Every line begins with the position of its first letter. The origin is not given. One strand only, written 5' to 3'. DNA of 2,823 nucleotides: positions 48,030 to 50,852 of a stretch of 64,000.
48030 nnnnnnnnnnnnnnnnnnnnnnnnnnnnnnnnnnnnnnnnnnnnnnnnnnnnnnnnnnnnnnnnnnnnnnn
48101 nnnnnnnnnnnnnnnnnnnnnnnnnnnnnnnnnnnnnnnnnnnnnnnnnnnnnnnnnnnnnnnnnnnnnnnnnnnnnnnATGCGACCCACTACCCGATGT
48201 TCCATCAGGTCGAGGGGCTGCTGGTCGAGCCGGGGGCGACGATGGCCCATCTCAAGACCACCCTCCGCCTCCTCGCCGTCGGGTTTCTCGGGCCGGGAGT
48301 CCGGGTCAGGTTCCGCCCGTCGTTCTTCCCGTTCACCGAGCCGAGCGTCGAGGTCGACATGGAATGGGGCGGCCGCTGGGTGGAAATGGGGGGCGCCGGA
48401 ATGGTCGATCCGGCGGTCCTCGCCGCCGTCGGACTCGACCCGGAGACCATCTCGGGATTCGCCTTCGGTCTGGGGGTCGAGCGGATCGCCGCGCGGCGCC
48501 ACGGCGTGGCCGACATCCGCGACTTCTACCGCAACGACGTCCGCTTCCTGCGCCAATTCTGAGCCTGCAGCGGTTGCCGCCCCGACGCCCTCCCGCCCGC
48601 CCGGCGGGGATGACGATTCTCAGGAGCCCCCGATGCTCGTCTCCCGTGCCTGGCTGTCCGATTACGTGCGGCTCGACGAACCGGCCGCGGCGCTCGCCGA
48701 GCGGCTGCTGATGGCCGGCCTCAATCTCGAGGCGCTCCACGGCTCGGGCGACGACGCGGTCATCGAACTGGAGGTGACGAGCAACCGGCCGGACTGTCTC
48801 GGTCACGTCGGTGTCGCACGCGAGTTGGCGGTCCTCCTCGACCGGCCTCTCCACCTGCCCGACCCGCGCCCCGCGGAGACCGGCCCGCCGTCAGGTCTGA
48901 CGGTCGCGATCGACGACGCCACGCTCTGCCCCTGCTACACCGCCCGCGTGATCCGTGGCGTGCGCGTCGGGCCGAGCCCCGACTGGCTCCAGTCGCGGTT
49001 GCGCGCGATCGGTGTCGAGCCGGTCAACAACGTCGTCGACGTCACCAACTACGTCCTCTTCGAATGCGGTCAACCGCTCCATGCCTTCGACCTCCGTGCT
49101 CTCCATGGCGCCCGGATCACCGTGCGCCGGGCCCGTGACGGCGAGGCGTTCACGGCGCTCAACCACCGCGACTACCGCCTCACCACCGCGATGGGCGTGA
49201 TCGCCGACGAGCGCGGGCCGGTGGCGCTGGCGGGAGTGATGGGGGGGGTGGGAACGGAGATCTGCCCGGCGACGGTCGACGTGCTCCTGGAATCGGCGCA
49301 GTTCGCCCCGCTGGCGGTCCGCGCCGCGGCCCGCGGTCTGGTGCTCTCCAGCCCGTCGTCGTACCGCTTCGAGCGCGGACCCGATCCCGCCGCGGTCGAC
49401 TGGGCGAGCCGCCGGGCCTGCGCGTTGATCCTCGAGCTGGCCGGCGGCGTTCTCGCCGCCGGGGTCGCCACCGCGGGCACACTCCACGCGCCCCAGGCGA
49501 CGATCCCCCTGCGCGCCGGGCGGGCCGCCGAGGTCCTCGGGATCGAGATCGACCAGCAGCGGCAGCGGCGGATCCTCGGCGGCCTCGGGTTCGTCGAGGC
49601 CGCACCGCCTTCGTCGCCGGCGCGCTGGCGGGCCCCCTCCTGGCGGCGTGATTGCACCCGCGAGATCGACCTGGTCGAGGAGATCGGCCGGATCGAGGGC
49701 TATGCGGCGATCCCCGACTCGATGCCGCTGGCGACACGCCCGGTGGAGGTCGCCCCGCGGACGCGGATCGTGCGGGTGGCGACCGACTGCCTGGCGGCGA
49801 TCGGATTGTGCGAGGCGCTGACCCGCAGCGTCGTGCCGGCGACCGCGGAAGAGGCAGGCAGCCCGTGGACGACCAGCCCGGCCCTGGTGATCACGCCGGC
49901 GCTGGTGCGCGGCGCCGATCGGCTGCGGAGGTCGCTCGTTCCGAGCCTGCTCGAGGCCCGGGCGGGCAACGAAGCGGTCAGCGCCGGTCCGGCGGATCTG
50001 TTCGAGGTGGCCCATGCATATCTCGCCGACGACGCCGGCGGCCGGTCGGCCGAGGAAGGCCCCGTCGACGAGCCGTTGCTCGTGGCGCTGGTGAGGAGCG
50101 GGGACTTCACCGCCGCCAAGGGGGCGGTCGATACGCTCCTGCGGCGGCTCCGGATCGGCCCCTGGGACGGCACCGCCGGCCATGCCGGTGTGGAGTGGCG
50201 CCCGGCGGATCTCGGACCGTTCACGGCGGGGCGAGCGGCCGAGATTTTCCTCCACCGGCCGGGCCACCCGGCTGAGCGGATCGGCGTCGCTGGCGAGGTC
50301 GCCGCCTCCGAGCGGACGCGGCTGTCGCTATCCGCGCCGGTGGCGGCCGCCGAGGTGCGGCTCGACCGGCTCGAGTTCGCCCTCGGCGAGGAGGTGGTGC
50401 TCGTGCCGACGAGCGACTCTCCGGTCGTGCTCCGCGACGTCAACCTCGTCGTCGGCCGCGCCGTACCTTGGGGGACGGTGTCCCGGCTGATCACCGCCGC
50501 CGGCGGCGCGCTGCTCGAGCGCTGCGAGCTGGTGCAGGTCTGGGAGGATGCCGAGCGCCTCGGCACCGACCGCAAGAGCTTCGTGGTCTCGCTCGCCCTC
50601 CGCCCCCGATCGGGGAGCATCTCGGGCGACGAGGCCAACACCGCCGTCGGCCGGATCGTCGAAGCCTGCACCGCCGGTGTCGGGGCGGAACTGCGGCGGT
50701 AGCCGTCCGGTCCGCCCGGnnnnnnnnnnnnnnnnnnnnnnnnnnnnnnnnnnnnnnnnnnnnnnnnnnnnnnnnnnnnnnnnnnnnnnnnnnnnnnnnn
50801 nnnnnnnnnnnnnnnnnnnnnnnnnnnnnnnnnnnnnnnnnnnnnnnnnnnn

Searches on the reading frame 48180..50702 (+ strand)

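Call 59: search_protein_families(library=pfam, proteins=[window:48180-50702:+], max_evalue=0.00001)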
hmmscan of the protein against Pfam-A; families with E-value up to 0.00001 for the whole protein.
window:48180-50702:+ (840 aa): 4 families
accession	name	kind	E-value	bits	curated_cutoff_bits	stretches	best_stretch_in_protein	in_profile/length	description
PF03483.22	B3_4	-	2.7e-61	206.6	29.3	1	250-422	2-174/174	B3/4 domain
PF17759.6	tRNA_synthFbeta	-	7.8e-19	68.4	22.4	1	511-728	1-214/214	Phenylalanyl tRNA synthetase beta chain CLM domain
PF03484.21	B5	-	6.9e-15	55.4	28.6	1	442-508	1-67/67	tRNA synthetase B5 domain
PF03147.19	FDX-ACB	-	1.4e-12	48.3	31.1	1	745-839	1-94/94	Ferredoxin-fold anticodon binding domain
